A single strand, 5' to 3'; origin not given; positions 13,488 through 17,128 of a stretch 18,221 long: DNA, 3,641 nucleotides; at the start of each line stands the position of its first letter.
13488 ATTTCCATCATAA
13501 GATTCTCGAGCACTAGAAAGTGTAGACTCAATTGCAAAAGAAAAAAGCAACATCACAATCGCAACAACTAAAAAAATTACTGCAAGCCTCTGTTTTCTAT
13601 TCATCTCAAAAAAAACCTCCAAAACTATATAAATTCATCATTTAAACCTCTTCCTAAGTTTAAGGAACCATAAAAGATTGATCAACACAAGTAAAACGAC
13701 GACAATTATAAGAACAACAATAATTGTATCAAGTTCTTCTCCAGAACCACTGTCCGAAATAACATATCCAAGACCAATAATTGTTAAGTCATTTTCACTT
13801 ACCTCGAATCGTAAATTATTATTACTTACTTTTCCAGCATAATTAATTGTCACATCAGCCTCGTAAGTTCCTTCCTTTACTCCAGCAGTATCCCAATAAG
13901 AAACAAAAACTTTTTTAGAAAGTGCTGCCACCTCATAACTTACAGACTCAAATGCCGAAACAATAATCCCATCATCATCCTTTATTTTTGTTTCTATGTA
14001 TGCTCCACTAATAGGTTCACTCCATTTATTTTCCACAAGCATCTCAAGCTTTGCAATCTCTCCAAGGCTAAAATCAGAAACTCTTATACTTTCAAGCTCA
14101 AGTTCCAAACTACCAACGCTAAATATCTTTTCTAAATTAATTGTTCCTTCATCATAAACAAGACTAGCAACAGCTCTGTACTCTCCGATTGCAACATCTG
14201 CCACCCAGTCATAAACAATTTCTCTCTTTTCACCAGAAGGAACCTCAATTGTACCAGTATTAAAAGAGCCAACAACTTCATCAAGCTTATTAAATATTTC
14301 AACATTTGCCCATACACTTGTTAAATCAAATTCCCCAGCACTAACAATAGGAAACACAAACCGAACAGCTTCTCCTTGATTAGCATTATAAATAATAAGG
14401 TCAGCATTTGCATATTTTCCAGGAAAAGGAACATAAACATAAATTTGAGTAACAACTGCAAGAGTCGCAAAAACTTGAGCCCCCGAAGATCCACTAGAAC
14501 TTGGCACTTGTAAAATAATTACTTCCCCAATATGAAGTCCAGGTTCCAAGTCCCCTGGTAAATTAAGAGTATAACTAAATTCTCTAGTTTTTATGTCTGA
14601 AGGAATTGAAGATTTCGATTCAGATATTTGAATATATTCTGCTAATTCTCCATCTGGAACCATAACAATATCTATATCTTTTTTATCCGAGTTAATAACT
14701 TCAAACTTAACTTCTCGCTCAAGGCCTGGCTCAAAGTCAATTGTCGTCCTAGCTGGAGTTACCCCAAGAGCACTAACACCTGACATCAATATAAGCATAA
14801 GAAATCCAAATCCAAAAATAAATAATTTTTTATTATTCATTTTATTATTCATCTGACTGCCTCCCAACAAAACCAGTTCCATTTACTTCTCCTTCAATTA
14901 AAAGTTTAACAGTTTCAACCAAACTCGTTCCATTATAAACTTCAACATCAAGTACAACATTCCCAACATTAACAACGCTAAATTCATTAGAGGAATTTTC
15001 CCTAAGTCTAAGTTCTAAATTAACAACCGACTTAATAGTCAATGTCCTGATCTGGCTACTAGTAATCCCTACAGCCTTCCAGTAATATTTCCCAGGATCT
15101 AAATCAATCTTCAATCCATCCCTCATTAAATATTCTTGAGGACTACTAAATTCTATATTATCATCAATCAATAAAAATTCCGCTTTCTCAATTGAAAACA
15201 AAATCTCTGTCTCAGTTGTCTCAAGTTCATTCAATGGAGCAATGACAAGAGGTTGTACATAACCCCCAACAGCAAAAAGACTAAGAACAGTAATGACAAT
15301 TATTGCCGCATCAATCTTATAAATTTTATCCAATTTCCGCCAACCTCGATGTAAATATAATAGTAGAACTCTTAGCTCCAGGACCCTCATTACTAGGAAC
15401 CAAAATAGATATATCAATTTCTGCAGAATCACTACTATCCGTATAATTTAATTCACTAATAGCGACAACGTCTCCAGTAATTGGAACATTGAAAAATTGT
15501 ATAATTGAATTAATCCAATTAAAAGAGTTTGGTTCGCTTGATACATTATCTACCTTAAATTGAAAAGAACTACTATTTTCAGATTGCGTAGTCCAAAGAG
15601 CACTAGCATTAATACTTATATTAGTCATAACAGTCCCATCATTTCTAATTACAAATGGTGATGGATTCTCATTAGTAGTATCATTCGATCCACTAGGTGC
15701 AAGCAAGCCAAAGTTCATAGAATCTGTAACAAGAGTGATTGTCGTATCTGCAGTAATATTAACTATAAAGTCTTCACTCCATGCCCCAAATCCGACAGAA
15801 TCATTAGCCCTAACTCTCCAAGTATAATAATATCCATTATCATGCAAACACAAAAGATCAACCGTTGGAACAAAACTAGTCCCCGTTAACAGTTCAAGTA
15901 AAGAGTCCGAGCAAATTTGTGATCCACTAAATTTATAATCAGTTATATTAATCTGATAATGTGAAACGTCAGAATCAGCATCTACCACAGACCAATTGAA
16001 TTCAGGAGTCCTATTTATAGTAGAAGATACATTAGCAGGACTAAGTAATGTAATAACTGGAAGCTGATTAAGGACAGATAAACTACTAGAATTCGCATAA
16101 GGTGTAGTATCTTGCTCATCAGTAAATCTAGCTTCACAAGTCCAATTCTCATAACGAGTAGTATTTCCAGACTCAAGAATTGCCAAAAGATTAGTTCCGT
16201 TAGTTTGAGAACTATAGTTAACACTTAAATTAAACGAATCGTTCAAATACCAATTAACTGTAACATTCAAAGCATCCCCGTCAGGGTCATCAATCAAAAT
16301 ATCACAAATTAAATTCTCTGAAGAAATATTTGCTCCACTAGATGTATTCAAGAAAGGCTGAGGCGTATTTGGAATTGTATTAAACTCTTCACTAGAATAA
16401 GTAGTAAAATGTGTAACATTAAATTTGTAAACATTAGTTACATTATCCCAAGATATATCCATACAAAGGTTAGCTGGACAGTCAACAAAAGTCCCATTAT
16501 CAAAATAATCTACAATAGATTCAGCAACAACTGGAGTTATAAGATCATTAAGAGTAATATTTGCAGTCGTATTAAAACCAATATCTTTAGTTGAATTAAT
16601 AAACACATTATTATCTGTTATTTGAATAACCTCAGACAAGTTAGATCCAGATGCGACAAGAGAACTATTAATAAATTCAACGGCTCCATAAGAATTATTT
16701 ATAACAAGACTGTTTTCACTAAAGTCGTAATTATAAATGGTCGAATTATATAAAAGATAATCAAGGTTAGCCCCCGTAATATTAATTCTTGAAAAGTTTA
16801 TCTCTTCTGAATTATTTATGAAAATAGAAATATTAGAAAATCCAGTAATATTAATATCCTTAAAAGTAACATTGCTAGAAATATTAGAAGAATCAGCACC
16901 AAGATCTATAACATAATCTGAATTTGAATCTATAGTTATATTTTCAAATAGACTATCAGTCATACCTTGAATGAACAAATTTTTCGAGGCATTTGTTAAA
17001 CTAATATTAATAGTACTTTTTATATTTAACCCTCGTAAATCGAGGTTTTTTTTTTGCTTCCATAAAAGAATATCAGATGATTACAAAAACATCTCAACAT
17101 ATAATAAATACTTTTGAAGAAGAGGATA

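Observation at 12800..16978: Tightly coupled five-gene cassette of uncharacterised surface proteins sharing a fimbrial-like beta-sandwich domain: a candidate novel archaeal surface-structure module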

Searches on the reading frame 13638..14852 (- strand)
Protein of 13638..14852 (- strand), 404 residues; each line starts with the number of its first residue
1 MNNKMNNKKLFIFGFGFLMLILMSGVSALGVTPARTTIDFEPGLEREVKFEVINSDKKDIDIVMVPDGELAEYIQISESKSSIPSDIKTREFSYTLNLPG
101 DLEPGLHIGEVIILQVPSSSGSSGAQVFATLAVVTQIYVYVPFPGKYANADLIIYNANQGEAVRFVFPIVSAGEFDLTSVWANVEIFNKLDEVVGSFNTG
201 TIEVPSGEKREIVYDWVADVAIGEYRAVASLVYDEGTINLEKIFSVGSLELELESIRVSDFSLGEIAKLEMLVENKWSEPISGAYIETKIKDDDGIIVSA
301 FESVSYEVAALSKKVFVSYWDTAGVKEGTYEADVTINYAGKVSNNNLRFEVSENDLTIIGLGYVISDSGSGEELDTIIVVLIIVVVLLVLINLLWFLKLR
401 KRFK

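Call 6: search_protein_families(library=pfam, proteins=[window:13638-14852:-], max_evalue=1)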
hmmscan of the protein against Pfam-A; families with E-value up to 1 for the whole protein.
window:13638-14852:- (404 aa): 5 families
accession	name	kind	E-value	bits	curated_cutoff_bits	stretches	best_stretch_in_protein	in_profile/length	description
PF20251.4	Big_14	-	0.0015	18.9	27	1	179-231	47-94/104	Bacterial Ig-like domain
PF22268.1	DUF6954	-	0.012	15.6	27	1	357-393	17-54/58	Family of unknown function (DUF6954)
PF11797.14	WxLIP_HBD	-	0.016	15.6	28.9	1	265-355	41-132/138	WxL Interacting Protein, host binding domain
PF01455.23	HupF_HypC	-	0.058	14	28.5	0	195-225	14-41/65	HupF/HypC family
PF19765.4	DUF6252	-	0.12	13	27.2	0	149-204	26-85/124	Family of unknown function (DUF6252)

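Call 7: search_protein_families(library=ncbifam, proteins=[window:13638-14852:-], max_evalue=1)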
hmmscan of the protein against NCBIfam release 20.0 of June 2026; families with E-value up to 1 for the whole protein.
window:13638-14852:- (404 aa): 1 family
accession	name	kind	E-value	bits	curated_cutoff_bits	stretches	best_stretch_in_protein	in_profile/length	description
NF045849.1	ICE_MMCAP2_0565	equivalog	0.39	10.4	40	0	3-27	49-73/80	Mbov_0395 family pilin-like conjugal transfer protein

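Call 12: search_solved_structures(query=window:13638-14852:-, max_evalue=10)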
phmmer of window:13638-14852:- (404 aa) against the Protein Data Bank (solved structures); distinct sequences matched with E-value up to 10: 1.
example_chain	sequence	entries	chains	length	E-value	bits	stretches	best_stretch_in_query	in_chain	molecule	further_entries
9uiu_A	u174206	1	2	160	0.49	12.7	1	208-272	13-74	Alpha-parvin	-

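Call 28: find_homologous_proteins(query=window:13638-14852:-, max_evalue=0.001)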
Query window:13638-14852:- (404 aa): 356 proteins with E <= 0.001 among 8000 candidates; the best 120 are listed.
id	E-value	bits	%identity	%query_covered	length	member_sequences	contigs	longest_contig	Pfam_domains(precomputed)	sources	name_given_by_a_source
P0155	3.8e-255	864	100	100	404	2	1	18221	-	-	-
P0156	3.9e-173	594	72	97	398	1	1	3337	-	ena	-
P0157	5.5e-160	551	66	99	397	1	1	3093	-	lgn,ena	-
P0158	1.1e-159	550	65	95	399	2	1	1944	-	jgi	jgi:hypothetical protein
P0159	1.2e-159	550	65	96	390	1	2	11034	-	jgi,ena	-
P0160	1.4e-159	549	64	96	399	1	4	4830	-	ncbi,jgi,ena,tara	jgi:hypothetical protein|tara:strand:- start:221 stop:1420 length:1200 start_codon:yes stop_codon:ye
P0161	1.7e-159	549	64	96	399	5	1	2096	-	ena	-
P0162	1.9e-157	542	63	99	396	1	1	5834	-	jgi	-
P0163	2.3e-156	539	65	94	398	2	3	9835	-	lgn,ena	-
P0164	2.9e-156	538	64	97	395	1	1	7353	-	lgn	-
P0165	1.4e-154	533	63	92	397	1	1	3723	PF11797.15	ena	-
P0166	1.9e-154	533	63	94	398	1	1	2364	-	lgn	-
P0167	2.6e-153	529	63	95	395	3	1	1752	-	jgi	-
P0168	2.7e-153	529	64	98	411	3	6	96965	-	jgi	-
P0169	9.9e-153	527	63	96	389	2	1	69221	-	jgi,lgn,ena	-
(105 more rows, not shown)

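Call 45: search_protein_families(library=pfam, alignment_id=A3, max_evalue=0.1)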
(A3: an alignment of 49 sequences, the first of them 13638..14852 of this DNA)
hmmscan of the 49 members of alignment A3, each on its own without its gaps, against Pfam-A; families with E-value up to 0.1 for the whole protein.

A. member 1, window:13638-14852:- (404 aa): 4 families
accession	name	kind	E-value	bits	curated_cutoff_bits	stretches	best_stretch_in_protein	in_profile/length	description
PF20251.4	Big_14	-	0.0015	18.9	27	0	179-231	47-94/104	Bacterial Ig-like domain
PF22268.1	DUF6954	-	0.012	15.6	27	1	357-393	17-54/58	Family of unknown function (DUF6954)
PF11797.14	WxLIP_HBD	-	0.016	15.6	28.9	1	265-355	41-132/138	WxL Interacting Protein, host binding domain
PF01455.23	HupF_HypC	-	0.058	14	28.5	0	195-225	14-41/65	HupF/HypC family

B. families by the number of members that match (of 49 scanned): 29 families (the first 25 are shown)
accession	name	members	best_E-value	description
PF11797.14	WxLIP_HBD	47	3.4e-07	WxL Interacting Protein, host binding domain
PF20251.4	Big_14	16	1.5e-05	Bacterial Ig-like domain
PF06024.17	Orf78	15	0.02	Orf78 (ac78)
PF22239.2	DUF6947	14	0.0011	Domain of unknown function (DUF6947)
PF01835.25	MG2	9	0.012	MG2 domain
PF19765.4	DUF6252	8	0.027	Family of unknown function (DUF6252)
PF24838.2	8xMP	7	0.026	Octameric membrane protein family (8xMP)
PF14524.12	Wzt_C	4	1.7e-05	Wzt C-terminal domain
PF23640.1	UPA_SH3BP4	4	0.0049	SH3BP4 UPA domain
PF12690.13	BsuPI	3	0.0011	Intracellular proteinase inhibitor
PF23660.1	NOMO_8th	3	0.029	NOMO eighth prealbumin-like domain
PF17870.6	Insulin_TMD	3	0.03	Insulin receptor trans-membrane segment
PF08428.16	Rib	3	0.054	Rib domain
PF02009.21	RIFIN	2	0.003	Rifin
PF17133.9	DUF5108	2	0.0058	Domain of unknown function (DUF5108)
PF06030.18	WxLIP_PGBD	1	0.00048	WxL Interacting Protein, peptidoglycan binding domain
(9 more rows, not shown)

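Call 50: predict_structure(alignment_id=A3)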
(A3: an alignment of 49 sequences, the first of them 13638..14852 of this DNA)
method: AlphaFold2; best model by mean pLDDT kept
length: 404 residues; sequences in the alignment: 49
mean_pLDDT: 87.1   pTM: 0.56
mean pLDDT of the five models: 87.1, 84.8, 84.3, 84.1, 83.9
residues with pLDDT >= 90: 256; 70-90: 103; 50-70: 21; < 50: 24
segments of 3 or more residues with pLDDT < 50: 1-3, 122-125, 362-374
pLDDT, mean of each block of 10 residues (from residue 1): 57 83 64 88 92 87 93 93 91 94 87 80 51 84 85 92 96 91 97 96 94 92 95 94 92 91 94 92 96 94 95 95 94 94 92 90 37 65 96 93 73
secondary structure, 60 per line:
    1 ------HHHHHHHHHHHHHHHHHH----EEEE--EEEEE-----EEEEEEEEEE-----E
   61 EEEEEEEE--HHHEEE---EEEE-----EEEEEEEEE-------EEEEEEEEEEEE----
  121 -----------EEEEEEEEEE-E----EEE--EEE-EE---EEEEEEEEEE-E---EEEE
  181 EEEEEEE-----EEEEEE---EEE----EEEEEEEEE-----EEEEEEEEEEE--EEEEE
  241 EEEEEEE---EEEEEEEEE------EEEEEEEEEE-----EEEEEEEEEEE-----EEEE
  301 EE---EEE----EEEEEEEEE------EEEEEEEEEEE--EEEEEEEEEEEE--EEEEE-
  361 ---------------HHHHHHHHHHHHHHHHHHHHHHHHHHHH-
elements in order: H7-24 E29-32 E35-39 E45-54 E60-68 E74-76 E80-83 E89-97 E105-116 E132-141 E148-150 E153-155 E162-171 E177-187 E193-198 E202-204 E209-217 E223-233 E236-247 E251-259 E266-275 E281-291 E297-302 E306-308 E313-321 E328-338 E341-352 E355-359 H376-403

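Call 52: fold_search(model_id=the predicted structure, library=pdb)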
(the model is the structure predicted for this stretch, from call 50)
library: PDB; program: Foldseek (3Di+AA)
matches with E <= 10: 1913; with E <= 0.001: 427
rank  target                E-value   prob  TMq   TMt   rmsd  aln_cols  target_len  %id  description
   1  7sqc_F0               7.1e-11  1.00  0.22  0.27  20.0       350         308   12  Ciliary C1 central pair apparatus isolated from Chlamydomonas reinhardtii (released 2022-04-13)
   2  9ijj_h                9.9e-11  1.00  0.28  0.11  14.2       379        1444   10  In situ structure of the central apparatus in mouse sperm axoneme. (released 2025-06-04)
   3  7sqc_T0               2.7e-10  1.00  0.24  0.19  27.4       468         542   12  Ciliary C1 central pair apparatus isolated from Chlamydomonas reinhardtii (released 2022-04-13)
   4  7sqc_O0               3.1e-10  1.00  0.27  0.12  17.4       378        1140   12  Ciliary C1 central pair apparatus isolated from Chlamydomonas reinhardtii (released 2022-04-13)
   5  7sqc_T2               3.1e-10  1.00  0.23  0.18  28.2       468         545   10  Ciliary C1 central pair apparatus isolated from Chlamydomonas reinhardtii (released 2022-04-13)
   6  7sqc_F1               3.6e-10  1.00  0.21  0.18  19.3       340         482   15  Ciliary C1 central pair apparatus isolated from Chlamydomonas reinhardtii (released 2022-04-13)
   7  7sqc_2B               3.7e-10  1.00  0.22  0.14  21.9       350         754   12  Ciliary C1 central pair apparatus isolated from Chlamydomonas reinhardtii (released 2022-04-13)
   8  9ijj_E                5.2e-10  1.00  0.22  0.19  18.1       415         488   12  In situ structure of the central apparatus in mouse sperm axoneme. (released 2025-06-04)
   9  9ijj_C                5.7e-10  1.00  0.24  0.12  17.6       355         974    8  In situ structure of the central apparatus in mouse sperm axoneme. (released 2025-06-04)
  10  7sqc_2A               7.9e-10  1.00  0.23  0.15  21.9       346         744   12  Ciliary C1 central pair apparatus isolated from Chlamydomonas reinhardtii (released 2022-04-13)
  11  7sqc_T3               1.2e-09  1.00  0.29  0.36  12.9       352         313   15  Ciliary C1 central pair apparatus isolated from Chlamydomonas reinhardtii (released 2022-04-13)
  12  9ijj_P                5.8e-09  1.00  0.24  0.19  23.7       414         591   11  In situ structure of the central apparatus in mouse sperm axoneme. (released 2025-06-04)
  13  9ijj_4H               6.4e-09  1.00  0.20  0.05  16.3       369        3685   10  In situ structure of the central apparatus in mouse sperm axoneme. (released 2025-06-04)
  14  6efy_A                8.5e-09  1.00  0.23  0.28  17.4       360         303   10  Crystal Structure of DIP-Alpha Ig1-3 (released 2018-11-28)
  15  9ijj_4G               1.1e-08  1.00  0.20  0.04  16.5       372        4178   11  In situ structure of the central apparatus in mouse sperm axoneme. (released 2025-06-04)
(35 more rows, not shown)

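Call 53: search_solved_structures(query=A3, max_evalue=10, show_alignments=2)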
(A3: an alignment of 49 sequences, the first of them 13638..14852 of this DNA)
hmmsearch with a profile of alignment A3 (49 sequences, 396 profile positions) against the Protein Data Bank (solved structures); distinct sequences matched with E-value up to 10: 3.
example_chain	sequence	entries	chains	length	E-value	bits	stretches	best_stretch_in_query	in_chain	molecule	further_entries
9f5x_M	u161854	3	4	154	0.71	12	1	182-246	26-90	NADH:ubiquinone oxidoreductase 13 kD-like subunit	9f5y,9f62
2qsv_A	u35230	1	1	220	0.83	11.8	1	42-123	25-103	Uncharacterized protein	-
1ux6_A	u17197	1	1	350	2.2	10.4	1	277-323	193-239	THROMBOSPONDIN-1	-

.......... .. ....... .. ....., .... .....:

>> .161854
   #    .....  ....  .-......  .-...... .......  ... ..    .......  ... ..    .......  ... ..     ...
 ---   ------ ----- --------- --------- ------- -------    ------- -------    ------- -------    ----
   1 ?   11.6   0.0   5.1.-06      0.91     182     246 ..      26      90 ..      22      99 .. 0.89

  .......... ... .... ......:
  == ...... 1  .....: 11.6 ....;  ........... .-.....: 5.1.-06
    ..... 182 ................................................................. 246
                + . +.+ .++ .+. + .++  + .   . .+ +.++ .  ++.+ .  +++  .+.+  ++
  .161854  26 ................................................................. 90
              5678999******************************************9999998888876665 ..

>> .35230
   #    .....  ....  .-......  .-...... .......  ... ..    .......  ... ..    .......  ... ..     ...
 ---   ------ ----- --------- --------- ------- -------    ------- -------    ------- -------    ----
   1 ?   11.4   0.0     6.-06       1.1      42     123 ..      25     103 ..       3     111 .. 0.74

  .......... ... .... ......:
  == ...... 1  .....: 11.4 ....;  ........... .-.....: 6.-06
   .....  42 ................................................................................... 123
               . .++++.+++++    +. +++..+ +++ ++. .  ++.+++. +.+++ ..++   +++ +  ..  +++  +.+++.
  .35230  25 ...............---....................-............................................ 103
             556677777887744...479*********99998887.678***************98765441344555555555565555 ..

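Call 71: find_related_loci(query=A3, collection=genome_contigs, flank=9000)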
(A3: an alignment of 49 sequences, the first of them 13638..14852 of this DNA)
Query A3 (404 aa) in genome_contigs; peptide patterns used: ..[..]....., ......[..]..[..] (x = any residue, [..] = any of these).
96 stretches matched a pattern; 91 encode a relative of the query (tblastn E <= 1e-3); the best 80 are kept; 80 distinct loci.
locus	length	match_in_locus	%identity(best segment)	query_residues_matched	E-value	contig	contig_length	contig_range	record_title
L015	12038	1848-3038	62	5-404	7e-151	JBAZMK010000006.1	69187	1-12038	MAG: Candidatus Pacearchaeota archaeon isolate SO_2017_LW4_40 scaffold_1092_c1_LW137-91_2017, whole genome shotgun seque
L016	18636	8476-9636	59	4-395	5e-150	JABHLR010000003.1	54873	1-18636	MAG: archaeon isolate SI037S2_bin49 k141_617982, whole genome shotgun sequence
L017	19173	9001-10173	61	17-404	4e-144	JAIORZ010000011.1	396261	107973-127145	MAG: archaeon isolate SMBSF31 20075_Bin_5_contigs_1_c_000000000001, whole genome shotgun sequence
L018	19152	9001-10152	61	20-404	2e-142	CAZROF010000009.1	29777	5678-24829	MAG TPA_asm: Candidatus Woesearchaeota archaeon isolate SRP128015_co1_17 genome assembly, contig: NODE_1766_length_29777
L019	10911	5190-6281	61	5-372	2e-142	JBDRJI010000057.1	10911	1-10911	MAG: archaeon isolate MEGAHIT-group-1.64 k141_2177042, whole genome shotgun sequence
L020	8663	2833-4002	62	13-403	9e-142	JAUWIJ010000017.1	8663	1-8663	MAG: archaeon isolate CSMAG_2291 CSMAG_2291_k127_3402185_length_8663_cov_50.9955, whole genome shotgun sequence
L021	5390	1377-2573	53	4-404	3e-142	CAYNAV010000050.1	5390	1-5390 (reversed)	MAG TPA_asm: Candidatus Woesearchaeota archaeon isolate SRP178699_co1_438 genome assembly, contig: NODE_22515_length_539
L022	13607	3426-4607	59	7-403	6e-141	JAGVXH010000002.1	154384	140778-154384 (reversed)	Candidatus Pacearchaeota archaeon isolate RIFOXYB2_FULL_43_25 rifoxyb2_full_scaffold_38, whole genome shotgun sequence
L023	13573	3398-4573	59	7-402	1e-137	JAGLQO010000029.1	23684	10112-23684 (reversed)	MAG: Candidatus Pacearchaeota archaeon isolate RS_8_59 ROV157_8.bin.59.fa_29, whole genome shotgun sequence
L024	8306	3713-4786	60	8-369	2e-137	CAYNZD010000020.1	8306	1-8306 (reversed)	MAG TPA_asm: Candidatus Woesearchaeota archaeon isolate binchicken_co243_24 genome assembly, contig: NODE_8082_length_83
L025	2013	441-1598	58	18-404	3e-146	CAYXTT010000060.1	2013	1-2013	MAG TPA_asm: Candidatus Woesearchaeota archaeon isolate SRP178699_co1_601 genome assembly, contig: NODE_100560_length_20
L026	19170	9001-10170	59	17-403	6e-136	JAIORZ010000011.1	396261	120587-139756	MAG: archaeon isolate SMBSF31 20075_Bin_5_contigs_1_c_000000000001, whole genome shotgun sequence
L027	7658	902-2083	57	7-404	2e-134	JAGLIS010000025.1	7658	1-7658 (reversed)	MAG: Candidatus Pacearchaeota archaeon isolate RS_3_14 ROV157_3.bin.14.fa_25, whole genome shotgun sequence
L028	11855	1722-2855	56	24-404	1e-131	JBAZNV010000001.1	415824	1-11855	MAG: Candidatus Pacearchaeota archaeon isolate SO_2017_LW4_79 scaffold_53_c1_LW137-91_2017, whole genome shotgun sequenc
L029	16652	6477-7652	55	5-403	1e-129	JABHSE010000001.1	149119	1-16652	MAG: archaeon isolate SI039_bin30 k141_116616, whole genome shotgun sequence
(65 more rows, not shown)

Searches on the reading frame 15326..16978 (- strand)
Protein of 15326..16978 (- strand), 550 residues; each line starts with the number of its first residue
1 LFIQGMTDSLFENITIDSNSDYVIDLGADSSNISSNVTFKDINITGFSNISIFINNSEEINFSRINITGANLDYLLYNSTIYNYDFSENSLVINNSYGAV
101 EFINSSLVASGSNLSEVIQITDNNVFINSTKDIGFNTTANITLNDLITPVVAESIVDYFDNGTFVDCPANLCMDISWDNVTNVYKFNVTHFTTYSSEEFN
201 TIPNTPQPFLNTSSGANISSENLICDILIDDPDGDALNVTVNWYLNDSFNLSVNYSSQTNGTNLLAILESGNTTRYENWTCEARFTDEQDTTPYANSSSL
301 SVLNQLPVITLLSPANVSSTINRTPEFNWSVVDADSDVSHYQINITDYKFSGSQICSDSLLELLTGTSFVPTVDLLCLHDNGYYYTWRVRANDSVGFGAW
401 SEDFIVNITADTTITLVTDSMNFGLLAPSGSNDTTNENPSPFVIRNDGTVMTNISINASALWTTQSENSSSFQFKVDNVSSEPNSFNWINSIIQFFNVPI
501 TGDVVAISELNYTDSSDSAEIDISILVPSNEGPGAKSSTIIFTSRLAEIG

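Call 6: search_protein_families(library=pfam, proteins=[window:15326-16978:-], max_evalue=1)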
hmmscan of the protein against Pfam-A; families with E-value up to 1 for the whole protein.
window:15326-16978:- (550 aa): 1 family
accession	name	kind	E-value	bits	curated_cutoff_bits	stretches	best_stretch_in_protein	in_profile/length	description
PF04096.20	Nucleoporin2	-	0.029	14.9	28.4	1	91-195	28-147/148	Nup98-96 autopeptidase S59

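Call 7: search_protein_families(library=ncbifam, proteins=[window:15326-16978:-], max_evalue=1)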
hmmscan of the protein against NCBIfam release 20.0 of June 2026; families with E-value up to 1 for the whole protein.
window:15326-16978:- (550 aa): 0 families

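Call 13: search_solved_structures(query=window:15326-16978:-, max_evalue=10)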
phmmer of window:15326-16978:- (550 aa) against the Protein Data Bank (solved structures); distinct sequences matched with E-value up to 10: 2.
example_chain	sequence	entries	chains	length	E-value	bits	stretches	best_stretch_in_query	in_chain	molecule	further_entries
1d1z_A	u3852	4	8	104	1.3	11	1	363-403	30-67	SAP SH2 DOMAIN | T CELL SIGNAL TRANSDUCTION MOLECULE SAP | SH2 domain protein 1A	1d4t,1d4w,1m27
1ka6_A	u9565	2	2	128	1.9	10.4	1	363-403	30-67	SH2 DOMAIN PROTEIN 1A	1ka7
